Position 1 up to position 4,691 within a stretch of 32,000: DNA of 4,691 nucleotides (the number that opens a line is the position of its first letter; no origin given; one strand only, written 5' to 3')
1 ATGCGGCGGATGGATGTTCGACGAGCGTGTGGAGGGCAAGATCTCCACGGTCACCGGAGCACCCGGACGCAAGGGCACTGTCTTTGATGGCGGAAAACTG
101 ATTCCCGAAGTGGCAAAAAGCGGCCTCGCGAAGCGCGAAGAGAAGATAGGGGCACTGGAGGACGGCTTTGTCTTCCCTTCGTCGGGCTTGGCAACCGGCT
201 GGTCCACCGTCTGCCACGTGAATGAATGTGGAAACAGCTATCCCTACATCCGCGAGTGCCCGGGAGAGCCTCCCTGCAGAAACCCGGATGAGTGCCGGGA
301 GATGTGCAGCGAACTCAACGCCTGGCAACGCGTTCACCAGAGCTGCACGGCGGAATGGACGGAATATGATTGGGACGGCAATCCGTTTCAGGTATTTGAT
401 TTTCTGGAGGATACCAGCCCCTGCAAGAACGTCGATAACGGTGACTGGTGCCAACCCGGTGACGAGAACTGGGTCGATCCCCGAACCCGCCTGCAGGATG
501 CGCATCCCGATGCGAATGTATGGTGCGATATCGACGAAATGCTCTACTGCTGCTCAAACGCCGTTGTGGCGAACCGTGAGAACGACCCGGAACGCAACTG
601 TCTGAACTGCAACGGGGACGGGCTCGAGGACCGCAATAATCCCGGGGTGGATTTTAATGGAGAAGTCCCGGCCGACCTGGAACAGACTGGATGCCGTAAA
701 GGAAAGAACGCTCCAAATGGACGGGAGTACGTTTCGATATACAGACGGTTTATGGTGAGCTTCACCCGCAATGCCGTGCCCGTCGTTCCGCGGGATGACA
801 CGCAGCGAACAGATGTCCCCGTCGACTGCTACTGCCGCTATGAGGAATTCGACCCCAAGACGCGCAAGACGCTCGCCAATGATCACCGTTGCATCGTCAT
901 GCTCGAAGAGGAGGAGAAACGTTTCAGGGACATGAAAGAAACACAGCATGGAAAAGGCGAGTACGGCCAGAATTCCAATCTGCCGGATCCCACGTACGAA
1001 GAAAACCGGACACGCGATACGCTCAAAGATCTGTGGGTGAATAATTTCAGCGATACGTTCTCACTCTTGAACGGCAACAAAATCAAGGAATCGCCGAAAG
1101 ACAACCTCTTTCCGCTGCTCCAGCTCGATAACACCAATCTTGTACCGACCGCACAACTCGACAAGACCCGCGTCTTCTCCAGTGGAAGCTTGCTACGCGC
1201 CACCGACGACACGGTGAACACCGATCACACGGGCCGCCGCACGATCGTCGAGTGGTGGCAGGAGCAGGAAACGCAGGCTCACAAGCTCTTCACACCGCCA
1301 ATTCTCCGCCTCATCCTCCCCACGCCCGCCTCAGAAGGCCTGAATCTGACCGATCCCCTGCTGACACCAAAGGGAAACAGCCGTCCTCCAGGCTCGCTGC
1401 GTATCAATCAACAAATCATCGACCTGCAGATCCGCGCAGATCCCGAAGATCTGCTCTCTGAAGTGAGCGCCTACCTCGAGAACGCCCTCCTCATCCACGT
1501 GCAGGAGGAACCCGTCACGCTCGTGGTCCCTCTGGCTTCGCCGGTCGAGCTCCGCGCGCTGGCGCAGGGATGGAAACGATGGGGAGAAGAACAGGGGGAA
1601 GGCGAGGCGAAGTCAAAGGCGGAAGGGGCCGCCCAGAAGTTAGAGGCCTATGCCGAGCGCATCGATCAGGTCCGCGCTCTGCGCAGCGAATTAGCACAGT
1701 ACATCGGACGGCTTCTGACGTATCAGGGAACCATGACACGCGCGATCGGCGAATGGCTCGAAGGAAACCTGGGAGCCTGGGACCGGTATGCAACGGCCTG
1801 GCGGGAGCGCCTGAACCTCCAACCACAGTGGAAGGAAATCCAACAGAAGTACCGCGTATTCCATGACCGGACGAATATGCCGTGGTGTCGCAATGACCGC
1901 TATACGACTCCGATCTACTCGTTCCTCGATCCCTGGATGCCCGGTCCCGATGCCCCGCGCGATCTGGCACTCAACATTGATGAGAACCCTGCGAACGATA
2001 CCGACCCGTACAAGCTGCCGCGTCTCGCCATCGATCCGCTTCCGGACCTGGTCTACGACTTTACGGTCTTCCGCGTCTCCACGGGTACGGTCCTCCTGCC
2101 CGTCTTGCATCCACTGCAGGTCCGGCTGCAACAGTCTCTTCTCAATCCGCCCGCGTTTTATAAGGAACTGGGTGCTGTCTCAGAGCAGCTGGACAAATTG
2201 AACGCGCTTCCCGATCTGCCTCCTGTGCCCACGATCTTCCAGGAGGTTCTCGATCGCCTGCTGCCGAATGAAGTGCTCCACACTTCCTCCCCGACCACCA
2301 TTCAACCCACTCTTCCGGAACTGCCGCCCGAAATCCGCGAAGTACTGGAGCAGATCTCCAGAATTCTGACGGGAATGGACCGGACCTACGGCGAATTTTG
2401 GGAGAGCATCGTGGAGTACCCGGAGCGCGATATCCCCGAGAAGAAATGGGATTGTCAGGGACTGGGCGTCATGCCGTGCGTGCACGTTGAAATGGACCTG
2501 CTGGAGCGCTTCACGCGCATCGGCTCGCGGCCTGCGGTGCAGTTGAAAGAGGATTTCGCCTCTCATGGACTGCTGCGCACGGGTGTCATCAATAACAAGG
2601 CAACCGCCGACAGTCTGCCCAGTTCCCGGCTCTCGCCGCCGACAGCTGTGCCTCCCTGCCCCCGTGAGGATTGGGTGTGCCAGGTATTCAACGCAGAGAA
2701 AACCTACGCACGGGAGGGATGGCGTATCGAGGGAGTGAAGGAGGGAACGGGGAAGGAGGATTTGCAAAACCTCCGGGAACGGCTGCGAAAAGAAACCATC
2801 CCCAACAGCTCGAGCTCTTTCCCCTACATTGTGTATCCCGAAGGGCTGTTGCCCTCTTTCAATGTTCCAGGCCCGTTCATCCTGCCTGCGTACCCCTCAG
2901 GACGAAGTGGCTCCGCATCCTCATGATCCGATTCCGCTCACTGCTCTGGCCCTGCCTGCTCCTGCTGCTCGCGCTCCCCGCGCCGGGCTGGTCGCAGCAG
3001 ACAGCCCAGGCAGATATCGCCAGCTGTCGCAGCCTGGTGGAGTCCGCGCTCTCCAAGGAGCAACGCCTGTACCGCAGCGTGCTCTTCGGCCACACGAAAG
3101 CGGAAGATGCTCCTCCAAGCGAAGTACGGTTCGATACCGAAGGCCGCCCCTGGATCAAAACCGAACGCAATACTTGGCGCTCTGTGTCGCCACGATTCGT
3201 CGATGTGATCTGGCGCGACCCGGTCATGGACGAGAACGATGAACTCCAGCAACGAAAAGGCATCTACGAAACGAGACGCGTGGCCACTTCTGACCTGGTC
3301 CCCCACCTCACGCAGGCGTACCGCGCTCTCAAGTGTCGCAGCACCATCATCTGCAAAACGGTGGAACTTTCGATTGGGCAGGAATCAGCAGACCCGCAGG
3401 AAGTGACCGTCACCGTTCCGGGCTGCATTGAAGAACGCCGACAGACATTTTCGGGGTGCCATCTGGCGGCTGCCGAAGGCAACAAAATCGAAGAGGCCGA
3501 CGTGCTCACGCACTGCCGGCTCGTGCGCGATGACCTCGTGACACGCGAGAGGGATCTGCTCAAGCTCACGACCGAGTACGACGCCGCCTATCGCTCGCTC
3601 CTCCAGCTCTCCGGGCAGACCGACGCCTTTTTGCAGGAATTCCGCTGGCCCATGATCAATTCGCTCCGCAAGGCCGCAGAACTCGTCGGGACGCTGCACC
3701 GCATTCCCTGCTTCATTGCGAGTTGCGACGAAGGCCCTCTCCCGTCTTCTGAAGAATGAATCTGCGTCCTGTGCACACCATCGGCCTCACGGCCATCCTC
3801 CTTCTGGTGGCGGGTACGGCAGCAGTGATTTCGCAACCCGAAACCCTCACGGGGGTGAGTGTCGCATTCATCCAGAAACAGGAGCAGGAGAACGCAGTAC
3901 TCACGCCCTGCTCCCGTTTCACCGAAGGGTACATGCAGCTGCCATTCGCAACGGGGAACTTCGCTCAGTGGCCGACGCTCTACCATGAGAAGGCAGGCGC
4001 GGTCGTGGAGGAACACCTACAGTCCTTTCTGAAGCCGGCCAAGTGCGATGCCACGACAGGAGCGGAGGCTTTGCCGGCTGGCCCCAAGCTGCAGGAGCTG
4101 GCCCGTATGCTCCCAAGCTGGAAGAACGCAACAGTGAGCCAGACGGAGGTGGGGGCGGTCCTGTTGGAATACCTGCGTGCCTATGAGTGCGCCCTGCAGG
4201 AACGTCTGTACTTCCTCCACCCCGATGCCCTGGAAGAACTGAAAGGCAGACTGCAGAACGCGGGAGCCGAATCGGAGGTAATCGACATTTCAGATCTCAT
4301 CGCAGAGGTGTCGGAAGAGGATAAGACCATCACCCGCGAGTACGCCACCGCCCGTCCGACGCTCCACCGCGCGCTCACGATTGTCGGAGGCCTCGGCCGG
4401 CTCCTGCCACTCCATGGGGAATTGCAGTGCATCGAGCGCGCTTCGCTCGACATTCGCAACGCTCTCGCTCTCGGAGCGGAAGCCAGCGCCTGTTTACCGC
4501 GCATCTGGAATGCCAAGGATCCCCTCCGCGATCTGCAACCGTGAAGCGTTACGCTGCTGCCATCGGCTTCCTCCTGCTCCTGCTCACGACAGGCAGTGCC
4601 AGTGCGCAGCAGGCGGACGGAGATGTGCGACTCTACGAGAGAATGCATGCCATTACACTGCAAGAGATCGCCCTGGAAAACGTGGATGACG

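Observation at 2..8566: Five translationally coupled genes for cysteine-rich, signal-peptide-bearing proteins of no recognisable family: candidate undescribed extracellular or cell-surface system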

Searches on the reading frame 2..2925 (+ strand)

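Call 8: search_protein_families(library=pfam, proteins=[window:2-2925:+], max_evalue=0.1)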
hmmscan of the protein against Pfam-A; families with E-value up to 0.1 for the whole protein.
window:2-2925:+ (974 aa): 0 families

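Call 9: search_protein_families(library=ncbifam, proteins=[window:2-2925:+], max_evalue=0.1)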
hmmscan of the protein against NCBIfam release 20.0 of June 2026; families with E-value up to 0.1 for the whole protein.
window:2-2925:+ (974 aa): 0 families

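Call 12: search_solved_structures(query=window:2-2925:+, max_evalue=10)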
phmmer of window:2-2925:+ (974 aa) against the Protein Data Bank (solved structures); distinct sequences matched with E-value up to 10: 1.
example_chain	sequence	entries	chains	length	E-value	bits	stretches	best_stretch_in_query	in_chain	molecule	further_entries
1pvz_A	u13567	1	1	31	4.3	8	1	75-95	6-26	K+ toxin-like peptide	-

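Call 63: find_homologous_proteins(query=window:2-2925:+)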
Query window:2-2925:+ (974 aa): 33 proteins with E <= 0.001 among 7370 candidates.
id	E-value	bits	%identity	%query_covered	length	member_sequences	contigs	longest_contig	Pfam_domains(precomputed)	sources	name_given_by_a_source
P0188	0.0e+0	2318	100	100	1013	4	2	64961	-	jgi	-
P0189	0.0e+0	1687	73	100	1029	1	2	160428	-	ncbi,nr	ncbi:MAG: hypothetical protein PHX87_00395 [Candidatus Peribacteraceae bacterium]|nr:hypothetical pr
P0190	0.0e+0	1660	73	99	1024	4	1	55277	-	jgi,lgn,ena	-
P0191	0.0e+0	1660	72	100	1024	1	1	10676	-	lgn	-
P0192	0.0e+0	1659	72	100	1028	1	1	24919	-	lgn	-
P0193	0.0e+0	1606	68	100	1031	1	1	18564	-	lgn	-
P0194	0.0e+0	1581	68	100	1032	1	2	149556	-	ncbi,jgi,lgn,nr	ncbi:MAG: hypothetical protein PHX93_01275 [Candidatus Peribacteraceae bacterium]|jgi:hypothetical p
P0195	0.0e+0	1575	69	99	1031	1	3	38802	-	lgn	-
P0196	0.0e+0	1575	69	100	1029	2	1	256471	-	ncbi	ncbi:MAG: hypothetical protein ABIG34_01040 [Candidatus Peregrinibacteria bacterium]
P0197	0.0e+0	1543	67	100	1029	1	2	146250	-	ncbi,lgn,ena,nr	ncbi:hypothetical protein AUJ46_03355 [Candidatus Peregrinibacteria bacterium CG1_02_54_53]|nr:MAG: 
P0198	0.0e+0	1515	67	99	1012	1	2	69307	-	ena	-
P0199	0.0e+0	1482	65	100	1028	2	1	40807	-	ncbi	-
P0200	0.0e+0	1309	59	100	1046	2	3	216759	-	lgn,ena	-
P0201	0.0e+0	1300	71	80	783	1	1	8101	-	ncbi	ncbi:MAG: hypothetical protein V1876_00390, partial [Candidatus Peregrinibacteria bacterium]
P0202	0.0e+0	1213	57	99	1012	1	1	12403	-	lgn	-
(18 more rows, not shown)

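Call 76: predict_structure(alignment_id=A6)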
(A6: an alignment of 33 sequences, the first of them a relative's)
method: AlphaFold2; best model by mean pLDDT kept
length: 1013 residues; sequences in the alignment: 33
mean_pLDDT: 72.1   pTM: 0.61
mean pLDDT of the five models: 72.1, 70.4, 67.4, 66.0, 64.9
residues with pLDDT >= 90: 242; 70-90: 409; 50-70: 147; < 50: 215
segments of 3 or more residues with pLDDT < 50: 1-18, 34-37, 366-438, 481-522, 894-899, 916-924, 927-943, 975-1013
pLDDT, mean of each block of 10 residues (from residue 1): 23 39 59 51 78 94 90 83 90 91 94 87 84 91 94 94 89 93 91 89 93 93 93 90 91 88 87 92 95 92 88 91 89 89 82 72 46 34 30 32 38 26 36 40 83 82 78 60 46 40 41 47 57 63 73 82 85 80 86 76 69 71 76 82 88 84 77 91 86 85 86 84 62 64 68 78 78 75 77 63 70 88 93 90 67 70 89 94 85 53 61 49 47 43 53 69 81 50 40 32 32 27
secondary structure, 60 per line:
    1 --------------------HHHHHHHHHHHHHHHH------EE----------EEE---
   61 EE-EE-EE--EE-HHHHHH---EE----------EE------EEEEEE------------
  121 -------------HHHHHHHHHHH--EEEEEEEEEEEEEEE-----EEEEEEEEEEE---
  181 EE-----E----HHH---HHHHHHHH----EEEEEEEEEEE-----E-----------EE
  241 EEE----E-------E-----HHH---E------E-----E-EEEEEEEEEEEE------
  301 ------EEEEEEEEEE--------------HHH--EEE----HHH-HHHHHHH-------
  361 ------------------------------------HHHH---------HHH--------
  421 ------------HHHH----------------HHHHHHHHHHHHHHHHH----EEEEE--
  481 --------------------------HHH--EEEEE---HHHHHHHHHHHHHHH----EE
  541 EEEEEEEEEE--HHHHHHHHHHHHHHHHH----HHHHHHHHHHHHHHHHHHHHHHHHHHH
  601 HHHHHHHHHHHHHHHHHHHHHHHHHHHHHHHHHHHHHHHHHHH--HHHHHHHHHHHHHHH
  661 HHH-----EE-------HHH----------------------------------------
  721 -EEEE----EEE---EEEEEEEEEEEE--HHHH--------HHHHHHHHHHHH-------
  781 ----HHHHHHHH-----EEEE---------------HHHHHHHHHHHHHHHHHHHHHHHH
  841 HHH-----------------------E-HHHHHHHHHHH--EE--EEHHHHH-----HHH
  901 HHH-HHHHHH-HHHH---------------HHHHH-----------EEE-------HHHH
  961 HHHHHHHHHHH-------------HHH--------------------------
elements in order (helices of 4 or more, strands of 3 or more residues): H21-36 E55-57 H74-79 E103-108 H134-144 E147-161 E167-177 H199-206 E211-221 E239-243 E283-294 E307-316 E336-338 H347-353 H397-400 H433-436 H453-469 E474-478 E512-516 H520-534 E539-550 H553-569 H574-643 H646-663 E722-725 E730-732 E736-747 H750-753 H762-773 H785-792 E798-801 H817-843 H869-879 H888-892 H898-903 H905-910 H912-915 H931-935 E947-949 H957-971

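Call 79: fold_search(model_id=the predicted structure, library=pdb)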
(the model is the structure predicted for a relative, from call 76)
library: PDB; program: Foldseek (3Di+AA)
matches with E <= 10: 161; with E <= 0.001: 0
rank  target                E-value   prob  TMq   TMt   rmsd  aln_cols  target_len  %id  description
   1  4r7x_A                3.3e-01  0.08  0.03  0.15  23.9       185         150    8  Crystal structure of N-lobe of human ARRDC3(1-180) (released 2014-10-01)
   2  5i2s_A                4.3e-01  0.05  0.05  0.10  21.0       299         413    8  PREFUSION FORM OF THE VESICULAR STOMATITIS VIRUS GLYCOPROTEIN G ECTODOMAIN (released 2016-03-02)
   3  7usy_J                4.5e-01  0.03  0.03  0.06  28.2       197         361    7  Structure of C. elegans TMC-1 complex with ARRD-6 (released 2022-10-19)
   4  7v99_A                5.0e-01  0.20  0.05  0.05  16.4       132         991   14  catalytic core of human telomerase holoenzyme (released 2022-03-30)
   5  6bk9                  5.5e-01  0.03  0.03  0.07  30.3       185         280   10  Crystal Structure of Squid Arrestin (released 2018-09-19)
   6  7mp0_B                6.1e-01  0.02  0.03  0.07  31.9       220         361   10  CRYSTAL STRUCTURE OF NATIVE BOVINE ARRESTIN 1 IN COMPLEX WITH 1D-MYO-INOSITOL 5-DIPHOSPHATE PENTAKISPHOSPHATE (5-PP IP (released 2021-10-13)
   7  7mp2_D                8.0e-01  0.02  0.03  0.06  32.6       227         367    9  CRYSTAL STRUCTURE OF NATIVE BOVINE ARRESTIN 1 IN COMPLEX WITH 1D-MYO-INOSITOL 1,5-BISDIPHOSPHATE TETRAKISPHOSPHATE (1, (released 2021-10-13)
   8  7f1x_D                8.8e-01  0.02  0.03  0.07  30.8       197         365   11  X-ray crystal structure of visual arrestin complexed with inositol 1,4,5-triphosphate (released 2021-10-27)
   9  4qma                  9.8e-01  0.16  0.02  0.09  14.0        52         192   12  Crystal Structure of a Putative Cysteine Dioxygnase From Ralstonia eutropha: An Alternative Modeling of 2GM6 from JCSG T (released 2014-11-26)
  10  3ezu                  9.8e-01  0.14  0.04  0.12  35.5       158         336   15  Crystal structure of multidomain protein of unknown function with GGDEF-domain (NP_951600.1) from GEOBACTER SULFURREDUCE (released 2008-11-18)
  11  4d6w_C                1.0e+00  0.03  0.06  0.11  22.5       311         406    9  Crystal Structure of the low pH conformation of Chandipura Virus glycoprotein G ectodomain (released 2015-03-04)
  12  7jsm_B                1.0e+00  0.01  0.03  0.06  33.3       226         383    9  CRYSTAL STRUCTURE OF NATIVE BOVINE ARRESTIN 1 (released 2021-10-13)
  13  7qxb_A                1.1e+00  0.08  0.04  0.05  16.7       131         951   11  Cryo-EM map of human telomerase-DNA-TPP1-POT1 complex (sharpened map) (released 2022-03-02)
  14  9lkm_C                1.1e+00  0.04  0.03  0.21  25.9       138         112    9  Focused map of C1ql1-gC1q trimer and BAI3-eCUB complex (released 2025-12-17)
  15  4r7x_B                1.1e+00  0.04  0.03  0.14  23.9       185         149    8  Crystal structure of N-lobe of human ARRDC3(1-180) (released 2014-10-01)
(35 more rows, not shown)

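Call 84: fold_search(model_id=the predicted structure, library=viral)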
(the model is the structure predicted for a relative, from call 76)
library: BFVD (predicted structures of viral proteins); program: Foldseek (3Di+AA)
matches with E <= 10: 512; with E <= 0.001: 0
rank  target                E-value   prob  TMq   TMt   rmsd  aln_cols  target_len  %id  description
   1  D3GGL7                1.5e-01  0.06  0.06  0.08  16.3       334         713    8  Virion transmembrane glycoprotein [Hapavirus ngaingan]
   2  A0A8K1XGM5            1.6e-01  0.10  0.06  0.09  18.0       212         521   10  Glycoprotein [Sanya nyamivirus 1]
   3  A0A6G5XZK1            1.9e-01  0.94  0.04  0.32   7.9        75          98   15  (no name in the UniProt tables at hand)
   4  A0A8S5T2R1            2.2e-01  0.90  0.05  0.37   7.0        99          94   11  Uncharacterized protein [Podoviridae sp. ctpVv1]
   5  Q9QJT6                2.2e-01  0.04  0.05  0.08  23.9       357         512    9  Glycoprotein [Snakehead rhabdovirus]
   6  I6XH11                3.4e-01  0.41  0.05  0.26   8.9        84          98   11  Uncharacterized protein [Aeromonas phage CC2]
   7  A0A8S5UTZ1            3.4e-01  0.21  0.04  0.24   7.7        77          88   16  Uncharacterized protein [Myoviridae sp. ctvxP16]
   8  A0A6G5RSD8            3.4e-01  0.04  0.06  0.08  20.4       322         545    6  Glycoprotein [Frog lyssa-like virus 1]
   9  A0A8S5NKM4            3.8e-01  0.69  0.04  0.29   8.6        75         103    8  Uncharacterized protein [Podoviridae sp. ct7gc4]
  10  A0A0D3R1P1            3.8e-01  0.04  0.06  0.08  21.7       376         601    8  Glycoprotein [Gray Lodge virus]
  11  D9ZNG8                4.4e-01  0.33  0.04  0.30   7.5        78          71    8  (no name in the UniProt tables at hand)
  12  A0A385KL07            4.4e-01  0.04  0.06  0.09  26.8       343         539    8  Putative envelope glycoprotein [Dillard's Draw virus]
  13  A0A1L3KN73            4.4e-01  0.03  0.05  0.08  23.7       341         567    6  Putative glycoprotein [Hubei diptera virus 10]
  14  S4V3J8                5.4e-01  0.05  0.03  0.04  31.1       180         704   12  (no name in the UniProt tables at hand)
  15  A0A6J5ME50            5.7e-01  0.84  0.05  0.26   4.3        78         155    6  Uncharacterized protein [uncultured Caudovirales phage]
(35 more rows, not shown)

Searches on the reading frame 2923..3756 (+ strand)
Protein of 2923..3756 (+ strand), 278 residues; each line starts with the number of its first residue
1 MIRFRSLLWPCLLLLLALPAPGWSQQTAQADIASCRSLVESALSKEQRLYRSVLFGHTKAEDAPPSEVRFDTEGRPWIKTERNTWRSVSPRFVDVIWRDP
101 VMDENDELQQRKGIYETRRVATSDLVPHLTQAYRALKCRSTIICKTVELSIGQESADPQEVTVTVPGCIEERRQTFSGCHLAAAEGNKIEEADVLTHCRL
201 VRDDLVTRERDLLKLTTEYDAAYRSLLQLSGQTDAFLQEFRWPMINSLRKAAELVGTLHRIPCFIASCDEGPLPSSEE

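Call 8: search_protein_families(library=pfam, proteins=[window:2923-3756:+], max_evalue=0.1)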
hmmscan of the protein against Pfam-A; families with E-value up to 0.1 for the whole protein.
window:2923-3756:+ (278 aa): 1 family
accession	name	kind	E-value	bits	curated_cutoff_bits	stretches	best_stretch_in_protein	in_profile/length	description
PF07765.17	KIP1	-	0.027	15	33.9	0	102-137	35-70/74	KIP1-like protein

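Call 9: search_protein_families(library=ncbifam, proteins=[window:2923-3756:+], max_evalue=0.1)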
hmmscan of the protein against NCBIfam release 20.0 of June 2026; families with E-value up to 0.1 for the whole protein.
window:2923-3756:+ (278 aa): 0 families

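Call 96: search_protein_families(library=phrogs, proteins=[window:2923-3756:+], max_evalue=0.1)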
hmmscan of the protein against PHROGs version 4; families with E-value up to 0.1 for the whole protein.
window:2923-3756:+ (278 aa): 0 families

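Call 97: search_protein_families(library=padloc, proteins=[window:2923-3756:+], max_evalue=0.1)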
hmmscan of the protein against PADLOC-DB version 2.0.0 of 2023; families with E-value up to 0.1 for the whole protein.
window:2923-3756:+ (278 aa): 0 families

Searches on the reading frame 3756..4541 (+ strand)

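Call 8: search_protein_families(library=pfam, proteins=[window:3756-4541:+], max_evalue=0.1)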
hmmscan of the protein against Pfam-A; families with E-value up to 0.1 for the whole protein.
window:3756-4541:+ (262 aa): 0 families

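Call 9: search_protein_families(library=ncbifam, proteins=[window:3756-4541:+], max_evalue=0.1)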
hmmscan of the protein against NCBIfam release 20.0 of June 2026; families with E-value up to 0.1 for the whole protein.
window:3756-4541:+ (262 aa): 0 families

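Call 96: search_protein_families(library=phrogs, proteins=[window:3756-4541:+], max_evalue=0.1)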
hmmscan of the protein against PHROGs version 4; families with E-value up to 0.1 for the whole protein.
window:3756-4541:+ (262 aa): 0 families

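Call 97: search_protein_families(library=padloc, proteins=[window:3756-4541:+], max_evalue=0.1)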
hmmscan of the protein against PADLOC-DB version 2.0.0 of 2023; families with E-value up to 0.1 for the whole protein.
window:3756-4541:+ (262 aa): 1 family
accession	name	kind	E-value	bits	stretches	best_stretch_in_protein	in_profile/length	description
PDLC03039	MTase_I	-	0.01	12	1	66-168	24-124/708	Type I methyltransferase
